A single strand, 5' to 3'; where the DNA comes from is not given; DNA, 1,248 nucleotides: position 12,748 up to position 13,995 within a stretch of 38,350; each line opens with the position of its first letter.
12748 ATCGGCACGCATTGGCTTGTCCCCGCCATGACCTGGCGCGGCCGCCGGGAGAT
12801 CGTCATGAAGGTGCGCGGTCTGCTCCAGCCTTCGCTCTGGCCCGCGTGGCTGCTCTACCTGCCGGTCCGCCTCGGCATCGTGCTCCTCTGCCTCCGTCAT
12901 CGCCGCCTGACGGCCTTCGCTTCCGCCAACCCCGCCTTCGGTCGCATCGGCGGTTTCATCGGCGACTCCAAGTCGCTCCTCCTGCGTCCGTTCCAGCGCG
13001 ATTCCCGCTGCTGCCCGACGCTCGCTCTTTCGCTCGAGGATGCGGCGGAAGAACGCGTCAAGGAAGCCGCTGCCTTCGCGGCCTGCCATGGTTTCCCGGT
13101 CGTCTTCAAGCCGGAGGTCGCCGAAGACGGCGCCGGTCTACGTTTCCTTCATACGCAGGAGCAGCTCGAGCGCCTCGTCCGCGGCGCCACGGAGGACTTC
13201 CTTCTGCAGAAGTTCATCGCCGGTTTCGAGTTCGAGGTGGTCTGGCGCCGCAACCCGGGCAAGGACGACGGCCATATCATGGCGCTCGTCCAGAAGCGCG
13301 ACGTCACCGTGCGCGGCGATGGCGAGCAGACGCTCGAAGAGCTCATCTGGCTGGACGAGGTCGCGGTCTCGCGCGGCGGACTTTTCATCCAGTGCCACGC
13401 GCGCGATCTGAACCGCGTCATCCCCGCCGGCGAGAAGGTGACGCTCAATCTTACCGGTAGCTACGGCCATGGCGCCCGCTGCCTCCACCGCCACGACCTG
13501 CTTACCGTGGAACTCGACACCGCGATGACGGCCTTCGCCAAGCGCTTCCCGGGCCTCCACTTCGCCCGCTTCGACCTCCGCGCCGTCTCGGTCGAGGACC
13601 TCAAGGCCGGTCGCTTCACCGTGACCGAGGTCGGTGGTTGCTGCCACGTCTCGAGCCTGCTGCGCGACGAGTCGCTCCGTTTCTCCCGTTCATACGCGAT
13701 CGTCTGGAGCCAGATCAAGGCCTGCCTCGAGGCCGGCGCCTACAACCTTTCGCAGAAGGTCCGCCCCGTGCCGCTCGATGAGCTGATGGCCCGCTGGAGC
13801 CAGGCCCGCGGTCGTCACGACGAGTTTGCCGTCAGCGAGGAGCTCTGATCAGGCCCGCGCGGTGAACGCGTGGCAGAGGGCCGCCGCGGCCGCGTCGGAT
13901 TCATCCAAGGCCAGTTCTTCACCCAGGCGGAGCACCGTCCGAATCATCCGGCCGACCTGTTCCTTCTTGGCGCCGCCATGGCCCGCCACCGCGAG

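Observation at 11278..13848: Single ORF fusing an alpha/beta-hydrolase fold, a DedA/VTT membrane domain and an ATP-grasp ligase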

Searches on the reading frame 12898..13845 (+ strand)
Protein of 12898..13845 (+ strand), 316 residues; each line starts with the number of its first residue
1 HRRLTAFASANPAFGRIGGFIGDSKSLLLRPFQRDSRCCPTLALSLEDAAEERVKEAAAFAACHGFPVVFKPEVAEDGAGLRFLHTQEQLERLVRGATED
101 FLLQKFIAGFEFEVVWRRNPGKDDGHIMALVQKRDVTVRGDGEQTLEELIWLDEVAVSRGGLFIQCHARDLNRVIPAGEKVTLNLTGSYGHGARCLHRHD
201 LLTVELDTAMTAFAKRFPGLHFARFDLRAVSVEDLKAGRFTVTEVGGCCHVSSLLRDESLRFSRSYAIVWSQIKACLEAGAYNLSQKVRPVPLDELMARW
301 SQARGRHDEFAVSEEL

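Call 10: search_solved_structures(query=window:12898-13845:+, max_evalue=10, show_alignments=2)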
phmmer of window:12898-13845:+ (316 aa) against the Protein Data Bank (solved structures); distinct sequences matched with E-value up to 10: 19.
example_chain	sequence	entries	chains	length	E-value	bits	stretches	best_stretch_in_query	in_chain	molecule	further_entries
7wta_A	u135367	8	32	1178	0.0099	18.3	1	48-97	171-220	Pyruvate carboxylase, mitochondrial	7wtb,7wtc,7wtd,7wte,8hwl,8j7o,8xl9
8evx_A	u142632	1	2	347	0.038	16.4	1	47-114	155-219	D-alanine--D-alanine ligase A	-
8evv_A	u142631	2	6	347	0.038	16.4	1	47-114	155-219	D-alanine--D-alanine ligase A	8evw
2dzd_A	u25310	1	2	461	0.057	15.8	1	49-94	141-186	pyruvate carboxylase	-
30hu_A3a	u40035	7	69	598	0.12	14.7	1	54-112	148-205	Biotin-dependent acyl-coenzyme A carboxylase alpha3 subunit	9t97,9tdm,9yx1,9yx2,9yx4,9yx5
1bxr_A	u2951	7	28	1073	0.3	13.4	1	52-116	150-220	CARBAMOYL-PHOSPHATE SYNTHASE | CARBAMOYL PHOSPHATE SYNTHETASE: LARGE SUBUNIT | CARBAMOYL PHOSPHATE SYNTHETASE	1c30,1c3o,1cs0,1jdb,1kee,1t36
1ce8_A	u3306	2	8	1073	0.3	13.4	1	52-116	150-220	PROTEIN (CARBAMOYL-PHOSPHATE SYNTHASE) | carbamoyl phosphate synthetase large chain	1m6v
7lw7_A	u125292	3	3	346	0.39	13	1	120-219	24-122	Exonuclease V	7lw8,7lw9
1zof_A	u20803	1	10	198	0.55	12.5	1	206-296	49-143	alkyl hydroperoxide-reductase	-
1a9x_A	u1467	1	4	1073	0.62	12.4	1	52-116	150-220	CARBAMOYL PHOSPHATE SYNTHETASE (LARGE CHAIN)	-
7lwa_A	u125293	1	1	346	0.67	12.3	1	120-219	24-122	Exonuclease V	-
7txv_A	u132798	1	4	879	0.75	12.1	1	63-159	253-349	Cyanophycin synthase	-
7lg5_A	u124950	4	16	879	0.75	12.1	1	63-159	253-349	Cyanophycin synthase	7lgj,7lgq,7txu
9w0a_A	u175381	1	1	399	0.78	12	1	188-223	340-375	TtpB1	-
9w5t_A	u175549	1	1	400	0.78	12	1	188-223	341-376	TtpB1-CWW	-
7ta5_A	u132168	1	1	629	1.2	11.4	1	55-151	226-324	Glutathione synthase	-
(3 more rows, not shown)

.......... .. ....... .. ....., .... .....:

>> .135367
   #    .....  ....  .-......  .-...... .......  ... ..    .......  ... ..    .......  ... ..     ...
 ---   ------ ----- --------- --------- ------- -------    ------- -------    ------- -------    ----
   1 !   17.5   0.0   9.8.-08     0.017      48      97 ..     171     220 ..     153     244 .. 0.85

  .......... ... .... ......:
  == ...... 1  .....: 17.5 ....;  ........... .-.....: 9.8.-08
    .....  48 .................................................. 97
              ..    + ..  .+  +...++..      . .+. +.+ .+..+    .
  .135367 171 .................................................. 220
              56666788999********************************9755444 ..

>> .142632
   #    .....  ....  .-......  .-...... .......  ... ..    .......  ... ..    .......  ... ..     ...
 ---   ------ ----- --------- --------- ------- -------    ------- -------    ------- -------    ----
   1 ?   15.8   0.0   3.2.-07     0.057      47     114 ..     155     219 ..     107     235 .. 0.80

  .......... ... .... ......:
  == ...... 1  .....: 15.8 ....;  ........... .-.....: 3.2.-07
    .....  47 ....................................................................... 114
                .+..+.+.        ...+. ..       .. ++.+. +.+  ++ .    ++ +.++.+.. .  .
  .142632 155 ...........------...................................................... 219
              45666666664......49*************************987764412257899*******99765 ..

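Call 13: search_solved_structures(query=A3, max_evalue=10, show_alignments=3)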
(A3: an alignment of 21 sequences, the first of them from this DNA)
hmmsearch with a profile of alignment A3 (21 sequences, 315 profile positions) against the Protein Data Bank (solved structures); distinct sequences matched with E-value up to 10: 87 (the best 60 are shown).
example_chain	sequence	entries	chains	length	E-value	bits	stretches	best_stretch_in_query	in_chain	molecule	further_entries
7ta5_A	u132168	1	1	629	4e-06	29.3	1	54-160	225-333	Glutathione synthase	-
8fxh_A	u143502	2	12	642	1e-05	28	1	54-161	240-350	RimK domain-containing protein ATP-grasp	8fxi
1bxr_A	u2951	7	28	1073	0.00017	24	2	42-97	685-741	CARBAMOYL-PHOSPHATE SYNTHASE | CARBAMOYL PHOSPHATE SYNTHETASE: LARGE SUBUNIT | CARBAMOYL PHOSPHATE SYNTHETASE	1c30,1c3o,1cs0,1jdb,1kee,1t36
1ce8_A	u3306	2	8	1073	0.00017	24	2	42-97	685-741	PROTEIN (CARBAMOYL-PHOSPHATE SYNTHASE) | carbamoyl phosphate synthetase large chain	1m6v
4zqi_A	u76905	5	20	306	0.00017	24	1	39-114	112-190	D-alanine--D-alanine ligase | D-alanine-D-alanine ligase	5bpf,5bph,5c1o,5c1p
3v4z_A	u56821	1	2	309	0.00018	23.9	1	39-114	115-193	D-alanine--D-alanine ligase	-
2dzd_A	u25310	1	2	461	0.00024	23.5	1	54-99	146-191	pyruvate carboxylase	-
7txv_A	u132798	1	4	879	0.00045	22.6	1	62-166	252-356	Cyanophycin synthase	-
7lg5_A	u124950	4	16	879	0.00045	22.6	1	62-166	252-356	Cyanophycin synthase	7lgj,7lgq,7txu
5dot_A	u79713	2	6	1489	0.0016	20.8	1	52-110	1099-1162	Carbamoyl-phosphate synthase [ammonia], mitochondrial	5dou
8evx_A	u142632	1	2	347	0.0016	20.8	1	18-114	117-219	D-alanine--D-alanine ligase A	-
8evv_A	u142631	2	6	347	0.0016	20.8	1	18-114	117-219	D-alanine--D-alanine ligase A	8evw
6uel_A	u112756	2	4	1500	0.0016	20.8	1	52-110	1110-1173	Carbamoyl-phosphate synthase [ammonia], mitochondrial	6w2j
3ln6_A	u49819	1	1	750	0.0023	20.3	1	47-159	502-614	Glutathione biosynthesis bifunctional protein gshAB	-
7lgn_A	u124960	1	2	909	0.0024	20.2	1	54-155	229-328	Cyanophycin synthase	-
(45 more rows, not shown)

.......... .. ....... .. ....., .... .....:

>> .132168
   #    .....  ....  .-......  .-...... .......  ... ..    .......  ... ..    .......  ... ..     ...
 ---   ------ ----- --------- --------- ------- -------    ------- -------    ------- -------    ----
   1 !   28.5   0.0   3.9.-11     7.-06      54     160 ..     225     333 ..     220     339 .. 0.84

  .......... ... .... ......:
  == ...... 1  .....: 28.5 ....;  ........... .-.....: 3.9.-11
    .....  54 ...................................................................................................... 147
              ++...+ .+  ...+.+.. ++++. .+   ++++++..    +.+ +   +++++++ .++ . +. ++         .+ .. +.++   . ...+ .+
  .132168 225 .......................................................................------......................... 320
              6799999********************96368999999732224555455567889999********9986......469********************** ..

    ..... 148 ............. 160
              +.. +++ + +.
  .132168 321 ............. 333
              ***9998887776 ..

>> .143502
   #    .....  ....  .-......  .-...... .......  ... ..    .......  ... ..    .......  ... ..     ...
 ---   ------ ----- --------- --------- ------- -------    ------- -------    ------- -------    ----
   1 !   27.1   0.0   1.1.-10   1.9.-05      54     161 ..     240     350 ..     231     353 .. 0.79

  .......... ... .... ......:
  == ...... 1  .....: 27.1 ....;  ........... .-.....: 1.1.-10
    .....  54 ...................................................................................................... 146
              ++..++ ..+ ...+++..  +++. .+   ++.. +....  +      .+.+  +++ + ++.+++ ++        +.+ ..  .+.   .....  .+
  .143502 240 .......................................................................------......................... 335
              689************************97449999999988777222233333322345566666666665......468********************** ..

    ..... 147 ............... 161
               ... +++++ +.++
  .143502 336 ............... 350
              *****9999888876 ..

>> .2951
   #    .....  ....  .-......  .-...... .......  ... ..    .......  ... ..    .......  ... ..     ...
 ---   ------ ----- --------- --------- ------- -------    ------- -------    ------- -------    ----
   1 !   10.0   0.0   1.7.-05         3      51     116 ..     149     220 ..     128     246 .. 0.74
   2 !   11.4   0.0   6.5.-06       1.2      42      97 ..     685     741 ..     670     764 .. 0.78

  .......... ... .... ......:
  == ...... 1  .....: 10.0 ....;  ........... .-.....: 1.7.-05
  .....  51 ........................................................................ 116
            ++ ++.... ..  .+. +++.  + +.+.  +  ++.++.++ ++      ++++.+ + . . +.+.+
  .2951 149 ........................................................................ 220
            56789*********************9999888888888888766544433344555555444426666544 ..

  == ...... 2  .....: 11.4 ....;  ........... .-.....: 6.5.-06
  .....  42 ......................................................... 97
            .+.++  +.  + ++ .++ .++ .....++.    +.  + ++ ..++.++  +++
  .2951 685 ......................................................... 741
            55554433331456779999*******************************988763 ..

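Call 15: find_related_loci(query=A3, collection=genome_contigs, flank=8000)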
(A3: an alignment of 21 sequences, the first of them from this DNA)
Query A3 (316 aa) in genome_contigs; peptide patterns used: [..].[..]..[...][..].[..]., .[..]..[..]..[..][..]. (x = any residue, [..] = any of these).
176 stretches matched a pattern; 94 encode a relative of the query (tblastn E <= 1e-3); the best 80 are kept; 80 distinct loci.
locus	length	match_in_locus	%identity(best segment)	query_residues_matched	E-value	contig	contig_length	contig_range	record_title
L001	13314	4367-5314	95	1-316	0e+0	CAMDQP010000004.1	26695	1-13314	MAG: Opitutus sp. GAS368 isolate TrH-25oct19-269 genome assembly, contig: TrH-25oct19-C3288, whole genome shotgun sequen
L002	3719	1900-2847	95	1-316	0e+0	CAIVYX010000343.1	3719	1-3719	MAG: uncultured Opitutae bacterium isolate Ja2-D2_bin-0512 genome assembly, contig: bin-0512:343/385, whole genome shotg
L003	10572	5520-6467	94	1-316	0e+0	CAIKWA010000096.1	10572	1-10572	MAG: uncultured Opitutae bacterium isolate UppL5_bin-1543 genome assembly, contig: bin-1543:096/193, whole genome shotgu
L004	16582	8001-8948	93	1-316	0e+0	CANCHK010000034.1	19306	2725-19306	MAG: Opitutae bacterium isolate JR-DAM-100519-116 genome assembly, contig: JR-DAM-100519-C4085, whole genome shotgun seq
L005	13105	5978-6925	94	1-316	0e+0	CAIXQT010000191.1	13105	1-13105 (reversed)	MAG: uncultured Opitutae bacterium isolate Loclat_bin-12941 genome assembly, contig: bin-12941:191/401, whole genome sho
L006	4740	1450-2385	95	5-316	0e+0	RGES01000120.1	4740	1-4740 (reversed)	MAG: Verrucomicrobia bacterium isolate WB6_2B_028 contig_100_119, whole genome shotgun sequence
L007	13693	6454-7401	93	1-316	0e+0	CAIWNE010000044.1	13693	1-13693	MAG: uncultured Opitutae bacterium isolate YR_bin-3491 genome assembly, contig: bin-3491:044/148, whole genome shotgun s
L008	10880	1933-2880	94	1-316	0e+0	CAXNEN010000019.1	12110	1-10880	MAG: Opitutales bacterium isolate AH-24oct19-300 genome assembly, contig: AH-24oct19-C12306, whole genome shotgun sequen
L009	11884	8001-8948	92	1-316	0e+0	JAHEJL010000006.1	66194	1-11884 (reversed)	MAG: Coraliomargarita sp. isolate Ww55 NODE_434_length_66194_cov_22.950888, whole genome shotgun sequence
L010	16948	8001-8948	93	1-316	0e+0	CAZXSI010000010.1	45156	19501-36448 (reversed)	MAG TPA_asm: uncultured Klebsiella sp. isolate binchicken_co298_313 genome assembly, contig: NODE_1265_length_45156_cov_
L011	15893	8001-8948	92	1-316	0e+0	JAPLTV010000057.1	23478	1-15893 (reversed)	MAG: Verrucomicrobia bacterium isolate LacPavin_0920_WC57_MAG_64_54 LacPavin_0920_WC57_scaffold_801266, whole genome sho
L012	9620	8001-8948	91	1-316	0e+0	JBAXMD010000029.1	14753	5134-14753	MAG: Verrucomicrobiota bacterium isolate ELA444 MAG444_29, whole genome shotgun sequence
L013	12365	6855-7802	91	1-316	0e+0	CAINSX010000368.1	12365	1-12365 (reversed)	MAG: uncultured Opitutae bacterium isolate LinL3_bin-0447 genome assembly, contig: bin-0447:368/390, whole genome shotgu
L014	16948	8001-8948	91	1-316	0e+0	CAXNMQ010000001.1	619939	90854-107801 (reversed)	MAG: Opitutales bacterium isolate ZE-03apr19-LR-32 genome assembly, contig: ZE-03apr19-LR-C12, whole genome shotgun sequ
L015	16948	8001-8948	91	1-316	0e+0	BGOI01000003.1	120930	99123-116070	Opitutae bacterium BS6 DNA, tig00001064, whole genome shotgun sequence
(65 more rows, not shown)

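Call 25: find_homologous_proteins(query=A3, max_evalue=0.001)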
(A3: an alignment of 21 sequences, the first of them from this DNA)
Query A3 (21 sequences) (316 aa, profile of the alignment): 31 proteins with E <= 0.001 among 8000 candidates.
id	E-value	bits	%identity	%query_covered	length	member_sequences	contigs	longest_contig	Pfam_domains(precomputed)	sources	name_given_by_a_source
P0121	7.1e-168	576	91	100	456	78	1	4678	-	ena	-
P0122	1.3e-167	575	87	99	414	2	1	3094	-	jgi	-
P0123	3.6e-166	570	91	100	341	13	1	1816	PF02786.23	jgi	jgi:hypothetical protein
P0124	1.3e-164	565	79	99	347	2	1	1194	-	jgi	-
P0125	5.4e-164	563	79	99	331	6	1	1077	-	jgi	jgi:hypothetical protein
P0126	4.9e-162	556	77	100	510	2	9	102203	PF09335.17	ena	-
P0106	1.9e-155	535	72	100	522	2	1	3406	PF09335.17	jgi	jgi:membrane protein DedA with SNARE-associated domain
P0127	2.7e-136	472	76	85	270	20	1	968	-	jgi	jgi:hypothetical protein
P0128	2.8e-134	465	54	94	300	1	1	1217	-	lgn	-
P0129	6.8e-125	434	77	78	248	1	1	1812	-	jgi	jgi:hypothetical protein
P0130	1.5e-115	404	95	71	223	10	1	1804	-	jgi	-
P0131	2.2e-100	354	79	63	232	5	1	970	-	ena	-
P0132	2.9e-94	334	88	60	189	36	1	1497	-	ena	-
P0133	2.3e-91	324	88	59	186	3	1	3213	-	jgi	jgi:hypothetical protein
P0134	4.7e-89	317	75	59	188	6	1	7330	-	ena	-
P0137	5.5e-58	215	35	94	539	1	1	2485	PF09335.17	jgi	jgi:membrane protein DedA with SNARE-associated domain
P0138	2.7e-57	212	34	94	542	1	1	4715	PF09335.17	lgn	-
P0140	1.1e-53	200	36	93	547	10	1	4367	PF09335.17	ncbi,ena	-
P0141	1.5e-51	193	32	94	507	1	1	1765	PF09335.17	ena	-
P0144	1.9e-26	111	26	93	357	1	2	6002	-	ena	-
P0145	3.4e-25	107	27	91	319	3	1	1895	-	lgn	-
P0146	6.1e-23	99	27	92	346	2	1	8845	-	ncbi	-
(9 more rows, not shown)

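Call 26: find_encoding_contigs(protein=P0140, flank=8000, max_places=4)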
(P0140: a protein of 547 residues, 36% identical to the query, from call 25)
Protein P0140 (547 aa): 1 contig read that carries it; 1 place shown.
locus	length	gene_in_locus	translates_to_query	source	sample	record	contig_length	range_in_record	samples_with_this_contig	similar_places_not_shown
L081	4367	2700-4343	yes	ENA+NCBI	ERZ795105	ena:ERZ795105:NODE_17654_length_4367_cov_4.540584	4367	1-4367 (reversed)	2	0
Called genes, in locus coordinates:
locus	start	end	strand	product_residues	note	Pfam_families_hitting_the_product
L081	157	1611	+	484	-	PF01839:FG-GAP (faint), PF13517:FG-GAP_3 (weak)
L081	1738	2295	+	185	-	-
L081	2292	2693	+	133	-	-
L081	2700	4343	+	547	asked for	PF09335:VTT_dom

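Call 27: find_encoding_contigs(protein=P0146, flank=8000, max_places=4)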
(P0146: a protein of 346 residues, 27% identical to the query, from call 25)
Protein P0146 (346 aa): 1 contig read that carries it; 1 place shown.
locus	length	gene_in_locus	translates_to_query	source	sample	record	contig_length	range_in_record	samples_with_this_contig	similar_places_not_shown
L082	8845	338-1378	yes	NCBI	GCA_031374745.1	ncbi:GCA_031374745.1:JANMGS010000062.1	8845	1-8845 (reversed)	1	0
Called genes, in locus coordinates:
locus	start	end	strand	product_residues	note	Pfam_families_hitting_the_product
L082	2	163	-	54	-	?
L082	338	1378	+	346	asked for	-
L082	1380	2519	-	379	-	PF01266:DAO (faint), PF01494:FAD_binding_3 (faint), PF03486:HI0933_like (faint), PF04820:Trp_halogenase (faint), PF05834:Lycopene_cycl (faint), PF07992:Pyr_redox_2 (faint), PF13450:NAD_binding_8 (faint)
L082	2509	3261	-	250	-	PF08241:Methyltransf_11 (weak), PF13649:Methyltransf_25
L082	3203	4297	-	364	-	PF00195:Chal_sti_synt_N, PF08392:FAE1_CUT1_RppA, PF08545:ACP_syn_III (weak), PF02797:Chal_sti_synt_C, PF08541:ACP_syn_III_C (weak)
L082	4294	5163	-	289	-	PF01040:UbiA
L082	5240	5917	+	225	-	PF01810:LysE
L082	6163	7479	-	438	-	PF00037:Fer4 (faint), PF12797:Fer4_2 (faint), PF13183:Fer4_8 (weak), PF13237:Fer4_10 (weak), PF13187:Fer4_9, PF13484:Fer4_16 (faint)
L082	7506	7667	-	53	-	-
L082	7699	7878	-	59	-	PF22028:DUF6934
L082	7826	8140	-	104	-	PF22028:DUF6934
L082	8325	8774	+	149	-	PF00156:Pribosyltran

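Call 31: search_protein_families(library=pfam, proteins=[P0137, P0138, P0140, P0141, P0144, P0145, P0146], max_evalue=1)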
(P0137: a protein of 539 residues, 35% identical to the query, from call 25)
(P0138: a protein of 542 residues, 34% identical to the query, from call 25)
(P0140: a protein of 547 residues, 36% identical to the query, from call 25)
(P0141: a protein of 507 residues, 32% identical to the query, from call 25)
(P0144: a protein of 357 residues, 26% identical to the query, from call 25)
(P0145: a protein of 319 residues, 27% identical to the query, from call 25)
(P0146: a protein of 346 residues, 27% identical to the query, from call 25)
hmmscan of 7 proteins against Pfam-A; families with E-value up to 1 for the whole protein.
P0137 (539 aa): 2 families
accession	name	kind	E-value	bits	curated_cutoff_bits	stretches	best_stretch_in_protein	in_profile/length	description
PF09335.16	VTT_dom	-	4e-21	76.2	33.9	1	23-136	5-119/123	VTT domain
PF08443.16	RimK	-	0.0021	18.1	21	1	261-313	31-83/188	RimK-like ATP-grasp domain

P0138 (542 aa): 3 families
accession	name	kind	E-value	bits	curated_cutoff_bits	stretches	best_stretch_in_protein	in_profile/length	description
PF09335.16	VTT_dom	-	6.6e-12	46.4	33.9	1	36-152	8-119/123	VTT domain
PF08443.16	RimK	-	0.00095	19.3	21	1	288-342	28-82/188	RimK-like ATP-grasp domain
PF02655.19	ATP-grasp_3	-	0.25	11.9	23.2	1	299-350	30-77/160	ATP-grasp domain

P0140 (547 aa): 7 families
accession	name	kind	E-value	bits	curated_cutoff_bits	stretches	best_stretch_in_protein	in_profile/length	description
PF09335.16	VTT_dom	-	2.1e-14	54.5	33.9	1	41-155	6-121/123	VTT domain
PF08443.16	RimK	-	0.00034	20.7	21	1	285-336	30-81/188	RimK-like ATP-grasp domain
PF07478.18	Dala_Dala_lig_C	-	0.003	17.5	24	1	293-342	34-86/204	D-ala D-ala ligase C-terminus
PF02786.22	CPSase_L_D2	-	0.0037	17.2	19.8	1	285-328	28-71/211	Carbamoyl-phosphate synthase L chain, ATP binding domain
PF13535.11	ATP-grasp_4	-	0.0056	16.7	27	1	295-329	2-36/160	ATP-grasp domain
PF02655.19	ATP-grasp_3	-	0.023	15.2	23.2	1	297-345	33-77/160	ATP-grasp domain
PF03133.20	TTL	-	0.21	11.2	20.1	1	296-335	67-104/292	Tubulin-tyrosine ligase family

P0141 (507 aa): 5 families
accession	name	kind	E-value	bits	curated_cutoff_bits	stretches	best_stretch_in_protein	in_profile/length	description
PF09335.16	VTT_dom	-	2.6e-18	67.1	33.9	1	19-131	7-120/123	VTT domain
PF08443.16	RimK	-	0.054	13.5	21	1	248-291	37-82/188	RimK-like ATP-grasp domain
PF13535.11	ATP-grasp_4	-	0.057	13.5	27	1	249-283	2-36/160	ATP-grasp domain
PF02655.19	ATP-grasp_3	-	0.1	13.1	23.2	1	249-298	31-76/160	ATP-grasp domain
PF03133.20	TTL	-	0.45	10.1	20.1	1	252-291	69-106/292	Tubulin-tyrosine ligase family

P0144 (357 aa): 5 families
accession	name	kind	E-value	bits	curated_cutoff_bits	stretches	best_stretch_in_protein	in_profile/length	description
PF02222.28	ATP-grasp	-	0.0043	17.2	27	1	89-153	25-93/179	ATP-grasp domain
PF07478.18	Dala_Dala_lig_C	-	0.018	15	24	1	83-122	22-64/204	D-ala D-ala ligase C-terminus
PF12357.13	PLD_C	-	0.097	13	27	1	154-175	33-53/72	Phospholipase D C terminal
PF02655.19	ATP-grasp_3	-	0.12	12.9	23.2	1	93-148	30-80/160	ATP-grasp domain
PF08407.17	Chitin_synth_1N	-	0.12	12.7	22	1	261-293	26-57/67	Chitin synthase N-terminal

P0145 (319 aa): 2 families
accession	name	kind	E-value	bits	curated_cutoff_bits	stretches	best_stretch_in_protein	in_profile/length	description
PF02222.28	ATP-grasp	-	0.041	14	27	1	62-123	28-93/179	ATP-grasp domain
PF08407.17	Chitin_synth_1N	-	0.18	12.1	22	1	236-263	30-57/67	Chitin synthase N-terminal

P0146 (346 aa): 3 families
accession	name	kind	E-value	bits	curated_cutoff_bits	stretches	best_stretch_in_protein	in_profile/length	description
PF08407.17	Chitin_synth_1N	-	0.00026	21.2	22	1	255-293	23-60/67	Chitin synthase N-terminal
PF02655.19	ATP-grasp_3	-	0.14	12.7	23.2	1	88-144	28-79/160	ATP-grasp domain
PF02222.28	ATP-grasp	-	0.14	12.2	27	1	89-148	28-91/179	ATP-grasp domain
